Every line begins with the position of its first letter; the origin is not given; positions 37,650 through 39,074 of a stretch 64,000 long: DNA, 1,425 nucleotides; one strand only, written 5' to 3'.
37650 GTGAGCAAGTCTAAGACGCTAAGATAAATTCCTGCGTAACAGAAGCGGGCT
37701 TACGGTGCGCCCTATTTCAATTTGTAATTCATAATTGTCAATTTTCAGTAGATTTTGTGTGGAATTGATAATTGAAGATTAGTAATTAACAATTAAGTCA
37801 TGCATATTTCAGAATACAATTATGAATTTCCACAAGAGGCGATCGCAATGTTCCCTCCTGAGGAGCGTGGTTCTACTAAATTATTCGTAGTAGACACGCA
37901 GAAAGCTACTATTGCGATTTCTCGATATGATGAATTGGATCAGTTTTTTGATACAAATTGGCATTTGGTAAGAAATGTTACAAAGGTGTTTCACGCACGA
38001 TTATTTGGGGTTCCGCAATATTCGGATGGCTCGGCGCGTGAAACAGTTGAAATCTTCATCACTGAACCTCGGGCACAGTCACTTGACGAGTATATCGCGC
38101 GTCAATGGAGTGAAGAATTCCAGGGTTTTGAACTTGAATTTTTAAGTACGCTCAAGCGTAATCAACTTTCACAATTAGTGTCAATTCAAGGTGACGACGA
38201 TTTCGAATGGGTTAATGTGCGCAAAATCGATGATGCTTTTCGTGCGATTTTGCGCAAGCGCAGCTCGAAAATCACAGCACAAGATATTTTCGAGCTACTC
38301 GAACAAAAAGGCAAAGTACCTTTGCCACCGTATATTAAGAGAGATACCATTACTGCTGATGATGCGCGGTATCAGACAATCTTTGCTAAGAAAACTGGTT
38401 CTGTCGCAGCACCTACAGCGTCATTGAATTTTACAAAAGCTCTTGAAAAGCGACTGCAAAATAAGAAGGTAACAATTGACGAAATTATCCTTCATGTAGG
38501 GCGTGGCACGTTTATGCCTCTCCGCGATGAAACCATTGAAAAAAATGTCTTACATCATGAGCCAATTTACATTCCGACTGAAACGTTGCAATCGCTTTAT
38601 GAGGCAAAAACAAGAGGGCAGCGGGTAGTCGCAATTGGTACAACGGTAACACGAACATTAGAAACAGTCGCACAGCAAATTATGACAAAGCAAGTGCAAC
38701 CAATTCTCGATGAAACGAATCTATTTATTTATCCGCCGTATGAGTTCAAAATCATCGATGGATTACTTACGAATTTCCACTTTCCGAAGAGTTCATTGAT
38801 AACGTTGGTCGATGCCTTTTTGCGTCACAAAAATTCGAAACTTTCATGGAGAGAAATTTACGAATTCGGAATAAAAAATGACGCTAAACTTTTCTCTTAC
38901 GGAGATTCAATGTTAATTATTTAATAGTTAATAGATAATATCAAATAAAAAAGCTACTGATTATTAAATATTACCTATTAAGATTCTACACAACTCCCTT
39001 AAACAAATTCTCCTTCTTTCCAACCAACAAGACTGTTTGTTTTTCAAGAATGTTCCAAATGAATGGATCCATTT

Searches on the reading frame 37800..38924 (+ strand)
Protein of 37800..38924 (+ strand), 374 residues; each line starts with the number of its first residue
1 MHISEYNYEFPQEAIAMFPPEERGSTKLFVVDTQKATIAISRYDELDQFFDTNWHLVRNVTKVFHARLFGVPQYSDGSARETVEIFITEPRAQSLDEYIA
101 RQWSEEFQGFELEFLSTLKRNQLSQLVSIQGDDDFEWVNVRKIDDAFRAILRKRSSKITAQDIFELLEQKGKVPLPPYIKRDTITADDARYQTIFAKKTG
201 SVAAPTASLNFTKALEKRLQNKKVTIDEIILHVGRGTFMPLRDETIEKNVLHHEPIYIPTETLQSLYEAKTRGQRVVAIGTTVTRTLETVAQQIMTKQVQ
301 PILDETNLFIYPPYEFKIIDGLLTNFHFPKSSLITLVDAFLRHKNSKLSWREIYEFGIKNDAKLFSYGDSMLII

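Call 24: search_protein_families(library=pfam, proteins=[window:37800-38924:+], max_evalue=0.0001)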
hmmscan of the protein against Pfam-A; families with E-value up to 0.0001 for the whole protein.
window:37800-38924:+ (374 aa): 1 family
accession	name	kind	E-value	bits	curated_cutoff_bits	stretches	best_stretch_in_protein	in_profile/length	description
PF02547.20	Queuosine_synth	-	7.6e-91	305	25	1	4-373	2-322/322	Queuosine biosynthesis protein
